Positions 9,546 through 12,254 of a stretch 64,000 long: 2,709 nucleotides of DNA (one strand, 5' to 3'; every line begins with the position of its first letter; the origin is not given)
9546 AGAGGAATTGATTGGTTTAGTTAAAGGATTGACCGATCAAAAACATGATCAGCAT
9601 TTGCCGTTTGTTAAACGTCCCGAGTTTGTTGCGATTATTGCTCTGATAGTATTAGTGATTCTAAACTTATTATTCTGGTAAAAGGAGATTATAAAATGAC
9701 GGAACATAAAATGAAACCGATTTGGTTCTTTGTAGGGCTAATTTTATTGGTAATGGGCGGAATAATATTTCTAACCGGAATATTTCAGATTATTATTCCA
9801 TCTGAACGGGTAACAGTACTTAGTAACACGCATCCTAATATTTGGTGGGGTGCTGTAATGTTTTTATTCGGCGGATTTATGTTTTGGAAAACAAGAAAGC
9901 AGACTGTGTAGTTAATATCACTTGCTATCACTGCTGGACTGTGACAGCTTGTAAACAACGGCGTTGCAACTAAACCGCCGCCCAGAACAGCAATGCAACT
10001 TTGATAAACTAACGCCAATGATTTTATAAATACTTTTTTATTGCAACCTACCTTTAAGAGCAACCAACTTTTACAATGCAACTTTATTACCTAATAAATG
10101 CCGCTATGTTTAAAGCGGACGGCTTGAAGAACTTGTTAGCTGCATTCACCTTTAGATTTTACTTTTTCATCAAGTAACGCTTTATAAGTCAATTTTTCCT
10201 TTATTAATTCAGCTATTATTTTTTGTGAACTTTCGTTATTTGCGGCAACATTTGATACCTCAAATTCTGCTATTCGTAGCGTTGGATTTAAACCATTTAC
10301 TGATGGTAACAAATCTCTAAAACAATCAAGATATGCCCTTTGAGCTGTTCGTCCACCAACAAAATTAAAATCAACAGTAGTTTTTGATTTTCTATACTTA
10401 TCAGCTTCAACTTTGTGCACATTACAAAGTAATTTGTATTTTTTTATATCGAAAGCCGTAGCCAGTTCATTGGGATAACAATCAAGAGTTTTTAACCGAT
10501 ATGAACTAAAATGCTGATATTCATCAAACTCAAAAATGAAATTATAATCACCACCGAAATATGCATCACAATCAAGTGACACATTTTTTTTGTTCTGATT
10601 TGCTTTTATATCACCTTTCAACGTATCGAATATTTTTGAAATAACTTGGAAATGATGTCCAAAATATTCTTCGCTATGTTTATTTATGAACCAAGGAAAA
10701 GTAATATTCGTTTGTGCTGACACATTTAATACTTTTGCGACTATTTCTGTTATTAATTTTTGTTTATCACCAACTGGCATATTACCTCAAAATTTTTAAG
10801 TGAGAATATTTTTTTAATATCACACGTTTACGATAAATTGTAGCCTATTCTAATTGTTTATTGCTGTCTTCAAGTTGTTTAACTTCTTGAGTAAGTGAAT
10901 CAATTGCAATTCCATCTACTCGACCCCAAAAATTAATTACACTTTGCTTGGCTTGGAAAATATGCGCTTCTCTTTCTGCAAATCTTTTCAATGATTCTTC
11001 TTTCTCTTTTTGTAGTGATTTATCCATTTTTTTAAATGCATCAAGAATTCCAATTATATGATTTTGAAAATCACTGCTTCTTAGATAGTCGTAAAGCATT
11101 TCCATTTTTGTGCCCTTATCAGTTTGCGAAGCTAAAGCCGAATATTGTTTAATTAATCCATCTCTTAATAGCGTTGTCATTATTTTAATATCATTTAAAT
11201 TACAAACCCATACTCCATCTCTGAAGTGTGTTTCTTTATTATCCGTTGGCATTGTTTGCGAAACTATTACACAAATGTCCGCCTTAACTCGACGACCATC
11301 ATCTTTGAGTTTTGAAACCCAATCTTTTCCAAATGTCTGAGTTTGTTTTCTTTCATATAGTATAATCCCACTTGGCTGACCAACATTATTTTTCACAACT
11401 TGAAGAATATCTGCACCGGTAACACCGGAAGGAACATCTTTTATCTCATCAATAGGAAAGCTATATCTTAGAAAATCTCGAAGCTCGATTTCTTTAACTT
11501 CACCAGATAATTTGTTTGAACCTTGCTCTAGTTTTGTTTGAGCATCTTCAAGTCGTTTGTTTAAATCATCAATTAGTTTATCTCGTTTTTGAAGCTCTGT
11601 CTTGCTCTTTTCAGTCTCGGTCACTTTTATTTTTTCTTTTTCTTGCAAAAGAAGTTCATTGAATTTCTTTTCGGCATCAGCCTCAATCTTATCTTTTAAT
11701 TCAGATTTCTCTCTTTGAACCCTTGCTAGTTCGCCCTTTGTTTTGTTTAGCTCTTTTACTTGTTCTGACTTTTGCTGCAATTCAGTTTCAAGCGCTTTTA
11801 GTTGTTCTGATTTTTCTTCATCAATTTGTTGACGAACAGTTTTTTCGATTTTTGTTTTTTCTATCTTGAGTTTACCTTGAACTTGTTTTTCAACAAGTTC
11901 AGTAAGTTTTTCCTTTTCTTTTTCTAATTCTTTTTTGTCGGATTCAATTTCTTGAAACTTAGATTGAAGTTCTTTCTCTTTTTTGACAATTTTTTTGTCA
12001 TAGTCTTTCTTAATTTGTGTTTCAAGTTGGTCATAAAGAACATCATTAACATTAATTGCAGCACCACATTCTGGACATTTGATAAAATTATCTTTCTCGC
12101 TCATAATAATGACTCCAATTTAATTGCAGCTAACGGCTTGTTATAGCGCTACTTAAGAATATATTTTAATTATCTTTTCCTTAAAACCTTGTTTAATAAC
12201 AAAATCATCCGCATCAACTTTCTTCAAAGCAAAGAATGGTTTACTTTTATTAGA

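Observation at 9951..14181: Locus A: nuclease cargo inside a conserved noncoding frame that recurs 42 kb away with different cargo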

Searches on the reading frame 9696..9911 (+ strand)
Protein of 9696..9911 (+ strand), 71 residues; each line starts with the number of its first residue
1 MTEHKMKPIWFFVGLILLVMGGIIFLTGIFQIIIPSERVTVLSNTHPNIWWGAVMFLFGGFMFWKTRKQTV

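Call 13: search_protein_families(library=pfam, proteins=[window:9696-9911:+], max_evalue=0.01)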
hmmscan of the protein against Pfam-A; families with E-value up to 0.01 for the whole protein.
window:9696-9911:+ (71 aa): 1 family
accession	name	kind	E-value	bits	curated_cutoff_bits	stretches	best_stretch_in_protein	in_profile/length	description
PF01545.26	Cation_efflux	-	0.0017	18.6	26.6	1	5-69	65-127/198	Cation efflux family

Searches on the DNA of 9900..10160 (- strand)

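Call 57: search_rna_families(source=window, start=9900, end=10160, threshold=evalue, max_evalue=10)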
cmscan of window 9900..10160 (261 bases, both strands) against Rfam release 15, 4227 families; matches with E-value up to 10: 0.
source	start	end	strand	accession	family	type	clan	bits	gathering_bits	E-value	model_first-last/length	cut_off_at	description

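Call 114: search_dna_similar(query=window:9945-10145:-, collection=plasmids, mode=distant, max_evalue=0.001, max_rows=5)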
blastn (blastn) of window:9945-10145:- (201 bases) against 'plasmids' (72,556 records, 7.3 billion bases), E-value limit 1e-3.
No match.

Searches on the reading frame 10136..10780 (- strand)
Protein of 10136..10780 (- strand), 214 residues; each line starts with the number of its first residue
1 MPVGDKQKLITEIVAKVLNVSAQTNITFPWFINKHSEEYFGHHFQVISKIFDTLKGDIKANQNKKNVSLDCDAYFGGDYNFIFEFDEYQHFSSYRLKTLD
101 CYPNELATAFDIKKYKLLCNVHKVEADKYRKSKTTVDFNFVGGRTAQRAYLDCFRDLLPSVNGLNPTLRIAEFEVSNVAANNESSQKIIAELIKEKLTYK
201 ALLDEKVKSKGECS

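Call 13: search_protein_families(library=pfam, proteins=[window:10136-10780:-], max_evalue=0.01)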
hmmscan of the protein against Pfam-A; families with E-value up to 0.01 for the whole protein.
window:10136-10780:- (214 aa): 1 family
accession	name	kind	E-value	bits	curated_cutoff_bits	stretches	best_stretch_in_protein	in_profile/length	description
PF23913.1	DUF7255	-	4.8e-10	39.7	27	1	50-130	2-79/156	Family of unknown function (DUF7255)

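Call 14: search_protein_families(library=padloc, proteins=[window:10136-10780:-], max_evalue=0.01)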
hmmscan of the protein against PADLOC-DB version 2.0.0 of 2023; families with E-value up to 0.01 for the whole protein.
window:10136-10780:- (214 aa): 0 families

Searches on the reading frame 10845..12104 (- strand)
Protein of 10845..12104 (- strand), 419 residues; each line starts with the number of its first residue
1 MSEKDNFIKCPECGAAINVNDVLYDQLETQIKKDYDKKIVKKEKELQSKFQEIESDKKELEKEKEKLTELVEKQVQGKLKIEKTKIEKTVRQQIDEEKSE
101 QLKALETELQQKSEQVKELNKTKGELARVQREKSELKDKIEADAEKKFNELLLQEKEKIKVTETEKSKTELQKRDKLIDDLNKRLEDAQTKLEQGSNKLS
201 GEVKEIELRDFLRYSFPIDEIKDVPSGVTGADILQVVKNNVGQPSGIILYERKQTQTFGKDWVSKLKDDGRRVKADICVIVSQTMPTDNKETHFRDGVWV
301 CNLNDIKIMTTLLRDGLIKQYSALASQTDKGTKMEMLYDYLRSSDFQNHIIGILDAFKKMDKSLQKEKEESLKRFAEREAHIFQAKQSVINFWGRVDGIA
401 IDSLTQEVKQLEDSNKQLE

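Call 13: search_protein_families(library=pfam, proteins=[window:10845-12104:-], max_evalue=0.01)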
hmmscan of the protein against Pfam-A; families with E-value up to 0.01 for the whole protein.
window:10845-12104:- (419 aa): 2 families
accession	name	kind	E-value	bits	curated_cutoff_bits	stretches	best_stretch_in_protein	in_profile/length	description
PF09903.14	DUF2130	-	3.4e-48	164.6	26.7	1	168-402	2-250/255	Uncharacterized protein conserved in bacteria (DUF2130)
PF21344.3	Zn_ribbon_LysW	-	0.0082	16.2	27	0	9-25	2-19/46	Alpha-aminoadipate carrier protein LysW-like, globular domain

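Call 14: search_protein_families(library=padloc, proteins=[window:10845-12104:-], max_evalue=0.01)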
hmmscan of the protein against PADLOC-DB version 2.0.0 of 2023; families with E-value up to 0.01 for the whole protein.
window:10845-12104:- (419 aa): 0 families

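Call 15: find_encoding_contigs(protein=window:10845-12104:-, flank=10000, max_places=10)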
Protein window:10845-12104:- (419 aa): 2 contigs read that carry it; 2 places shown.
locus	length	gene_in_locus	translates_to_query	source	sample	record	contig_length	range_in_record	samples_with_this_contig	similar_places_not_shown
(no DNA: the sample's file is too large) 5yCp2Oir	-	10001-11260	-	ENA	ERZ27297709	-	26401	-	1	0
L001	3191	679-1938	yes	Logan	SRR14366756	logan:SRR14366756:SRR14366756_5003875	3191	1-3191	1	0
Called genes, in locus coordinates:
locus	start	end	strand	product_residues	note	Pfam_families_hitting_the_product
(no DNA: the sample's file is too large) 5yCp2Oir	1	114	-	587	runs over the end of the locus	PF00037:Fer4 (faint), PF01512:Complex1_51K, PF10589:NADH_4Fe-4S, PF14697:Fer4_21, PF12838:Fer4_7 (weak), PF13187:Fer4_9 (weak)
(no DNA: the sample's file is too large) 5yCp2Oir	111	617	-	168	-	PF01257:2Fe-2S_thioredx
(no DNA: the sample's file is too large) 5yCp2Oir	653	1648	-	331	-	PF00072:Response_reg, PF22482:AsnC_trans_reg_3 (faint), PF01037:AsnC_trans_reg (weak)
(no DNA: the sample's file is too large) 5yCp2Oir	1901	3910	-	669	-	PF00456:Transketolase_N, PF02779:Transket_pyr, PF22613:Transketolase_C_1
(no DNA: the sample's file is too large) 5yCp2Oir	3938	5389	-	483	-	PF03446:NAD_binding_2, PF00393:6PGD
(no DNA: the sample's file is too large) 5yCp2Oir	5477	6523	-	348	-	PF01087:GalP_UDP_transf, PF01230:HIT (faint), PF02744:GalP_UDP_tr_C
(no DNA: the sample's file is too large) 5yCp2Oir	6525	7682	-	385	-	PF10509:GalKase_gal_bdg, PF00288:GHMP_kinases_N, PF08544:GHMP_kinases_C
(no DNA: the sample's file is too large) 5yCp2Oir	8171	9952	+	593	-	PF02463:SMC_N (weak), PF11398:DUF2813 (weak), PF13175:AAA_15, PF13304:AAA_21, PF20469:OLD-like_TOPRIM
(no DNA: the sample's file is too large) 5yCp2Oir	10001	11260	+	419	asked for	PF09903:DUF2130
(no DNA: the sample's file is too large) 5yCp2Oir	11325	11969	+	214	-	PF23913:DUF7255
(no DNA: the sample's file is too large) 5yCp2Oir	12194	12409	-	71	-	-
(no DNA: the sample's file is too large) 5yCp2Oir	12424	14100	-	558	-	PF00474:SSF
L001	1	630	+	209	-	?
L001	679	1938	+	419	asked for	PF09903:DUF2130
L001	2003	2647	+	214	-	PF23913:DUF7255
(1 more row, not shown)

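Call 19: find_homologous_proteins(query=A3, max_evalue=1e-10)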
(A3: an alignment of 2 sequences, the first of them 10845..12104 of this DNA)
Query A3 (2 sequences) (419 aa, profile of the alignment): 496 proteins with E <= 1e-10 among 8000 candidates; the best 120 are listed.
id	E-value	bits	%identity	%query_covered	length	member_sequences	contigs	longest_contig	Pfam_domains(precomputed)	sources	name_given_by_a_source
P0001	1.0e-215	735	100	100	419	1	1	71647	PF09903.15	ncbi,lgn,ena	-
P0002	3.2e-199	681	26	90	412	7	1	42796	PF09903.15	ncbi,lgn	-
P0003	2.6e-186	638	85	99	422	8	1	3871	PF09903.15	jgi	jgi:hypothetical protein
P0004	5.1e-186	637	85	100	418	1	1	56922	PF09903.15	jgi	-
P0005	8.1e-182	623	26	90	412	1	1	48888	PF09903.15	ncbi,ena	-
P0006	1.0e-181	623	83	98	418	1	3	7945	PF09903.15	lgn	-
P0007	1.4e-181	622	83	99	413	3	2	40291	PF09903.15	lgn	-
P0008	2.2e-179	615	26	91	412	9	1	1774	PF09903.15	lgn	-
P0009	6.3e-178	610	81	99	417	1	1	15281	PF09903.15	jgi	jgi:hypothetical protein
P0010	3.5e-177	608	27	90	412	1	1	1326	PF09903.15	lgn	-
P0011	4.4e-177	608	26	91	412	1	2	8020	PF09903.15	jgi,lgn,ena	jgi:hypothetical protein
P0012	1.1e-175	603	81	98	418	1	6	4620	PF09903.15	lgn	-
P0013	1.2e-174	600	28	90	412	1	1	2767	PF09903.15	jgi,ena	-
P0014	1.5e-173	596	26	88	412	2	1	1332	PF09903.15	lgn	-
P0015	1.9e-172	592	26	91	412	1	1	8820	PF09903.15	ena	-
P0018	1.1e-164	567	27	91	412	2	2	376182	PF09903.15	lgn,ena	-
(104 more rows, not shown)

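Call 20: find_encoding_contigs(protein=P0004, flank=7000, max_places=4)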
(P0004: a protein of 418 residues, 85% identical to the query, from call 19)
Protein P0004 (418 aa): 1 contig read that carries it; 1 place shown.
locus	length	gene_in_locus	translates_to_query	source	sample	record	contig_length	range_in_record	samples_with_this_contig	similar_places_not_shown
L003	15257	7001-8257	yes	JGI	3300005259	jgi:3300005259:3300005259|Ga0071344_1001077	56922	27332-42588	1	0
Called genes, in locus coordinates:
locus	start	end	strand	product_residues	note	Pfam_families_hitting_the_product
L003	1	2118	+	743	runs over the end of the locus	PF13620:CarboxypepD_reg, PF13715:CarbopepD_reg_2, PF07715:Plug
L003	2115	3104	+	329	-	-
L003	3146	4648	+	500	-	PF08308:PEGA, PF07494:Reg_prop (weak)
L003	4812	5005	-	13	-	-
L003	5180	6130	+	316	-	-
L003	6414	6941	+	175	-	-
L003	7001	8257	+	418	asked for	PF09903:DUF2130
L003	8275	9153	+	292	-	PF05168:HEPN (weak)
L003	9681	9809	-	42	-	-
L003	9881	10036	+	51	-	-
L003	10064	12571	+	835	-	-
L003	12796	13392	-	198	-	-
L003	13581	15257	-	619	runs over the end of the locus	PF00158:Sigma54_activat, PF14532:Sigma54_activ_2, PF07724:AAA_2 (weak), PF07728:AAA_5, PF25601:AAA_lid_14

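Call 21: find_encoding_contigs(protein=P0007, flank=7000, max_places=4)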
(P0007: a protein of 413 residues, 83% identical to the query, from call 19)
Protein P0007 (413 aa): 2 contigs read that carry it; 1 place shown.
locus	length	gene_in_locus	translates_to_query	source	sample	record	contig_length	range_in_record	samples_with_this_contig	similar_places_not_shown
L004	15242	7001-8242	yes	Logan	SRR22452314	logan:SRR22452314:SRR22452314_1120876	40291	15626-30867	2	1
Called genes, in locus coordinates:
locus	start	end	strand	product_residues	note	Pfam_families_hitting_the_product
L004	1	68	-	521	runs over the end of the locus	PF01636:APH, PF19974:TCAD9 (weak)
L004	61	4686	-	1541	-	-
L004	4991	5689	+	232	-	PF02223:Thymidylate_kin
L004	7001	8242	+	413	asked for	PF09903:DUF2130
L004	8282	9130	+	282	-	PF20815:GIY_YIG_2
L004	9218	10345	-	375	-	-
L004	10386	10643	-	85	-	-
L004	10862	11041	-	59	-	-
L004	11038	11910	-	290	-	PF06888:Put_Phosphatase (weak), PF12710:HAD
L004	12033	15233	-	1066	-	PF04851:ResIII, PF18766:SWI2_SNF2 (weak), PF00270:DEAD (weak)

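Call 22: find_encoding_contigs(protein=P0005, flank=7000, max_places=4)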
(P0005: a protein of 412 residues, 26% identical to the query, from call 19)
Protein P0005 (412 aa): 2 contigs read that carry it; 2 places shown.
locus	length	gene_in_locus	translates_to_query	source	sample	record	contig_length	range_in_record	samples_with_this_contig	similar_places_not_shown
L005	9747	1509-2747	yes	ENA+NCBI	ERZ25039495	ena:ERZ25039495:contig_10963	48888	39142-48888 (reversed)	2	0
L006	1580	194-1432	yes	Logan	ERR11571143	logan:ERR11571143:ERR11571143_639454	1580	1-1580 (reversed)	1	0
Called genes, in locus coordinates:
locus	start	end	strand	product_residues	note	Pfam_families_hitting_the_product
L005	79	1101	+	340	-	-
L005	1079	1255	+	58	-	-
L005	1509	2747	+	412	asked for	PF09903:DUF2130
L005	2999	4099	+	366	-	PF03235:GmrSD_N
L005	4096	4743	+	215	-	PF18737:HEPN_MAE_28990, PF18735:HEPN_RiboL-PSP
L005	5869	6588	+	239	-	-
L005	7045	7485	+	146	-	PF01797:Y1_Tnp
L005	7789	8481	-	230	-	PF14329:DUF4386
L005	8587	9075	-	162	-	PF11158:DUF2938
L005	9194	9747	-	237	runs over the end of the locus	-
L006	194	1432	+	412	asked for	PF09903:DUF2130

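Call 23: find_encoding_contigs(protein=P0018, flank=7000, max_places=4)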
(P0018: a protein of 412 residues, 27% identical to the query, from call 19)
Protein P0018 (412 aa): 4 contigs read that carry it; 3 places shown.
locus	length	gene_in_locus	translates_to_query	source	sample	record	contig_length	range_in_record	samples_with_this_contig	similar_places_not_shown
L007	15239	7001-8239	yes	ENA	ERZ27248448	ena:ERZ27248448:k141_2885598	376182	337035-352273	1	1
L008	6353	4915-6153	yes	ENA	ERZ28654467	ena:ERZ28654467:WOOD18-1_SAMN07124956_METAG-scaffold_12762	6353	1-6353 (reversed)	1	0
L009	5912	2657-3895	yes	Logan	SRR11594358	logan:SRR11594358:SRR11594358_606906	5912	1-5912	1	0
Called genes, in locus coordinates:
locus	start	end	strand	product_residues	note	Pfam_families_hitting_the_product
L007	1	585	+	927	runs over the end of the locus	-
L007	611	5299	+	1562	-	PF00270:DEAD, PF27116:YjiV_N, PF00271:Helicase_C, PF09369:MZB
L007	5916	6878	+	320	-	-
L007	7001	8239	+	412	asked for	PF09903:DUF2130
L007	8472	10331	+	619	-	PF11398:DUF2813 (faint), PF13175:AAA_15, PF13476:AAA_23, PF13304:AAA_21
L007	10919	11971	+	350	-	PF24838:8xMP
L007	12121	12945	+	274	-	PF14355:Abi_C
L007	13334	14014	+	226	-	-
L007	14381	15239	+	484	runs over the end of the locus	PF12161:HsdM_N, PF02384:N6_Mtase, PF07669:Eco57I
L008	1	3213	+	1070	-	?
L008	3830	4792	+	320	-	-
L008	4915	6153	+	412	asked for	PF09903:DUF2130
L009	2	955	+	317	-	?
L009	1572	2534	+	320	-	-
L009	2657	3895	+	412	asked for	PF09903:DUF2130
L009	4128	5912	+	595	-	?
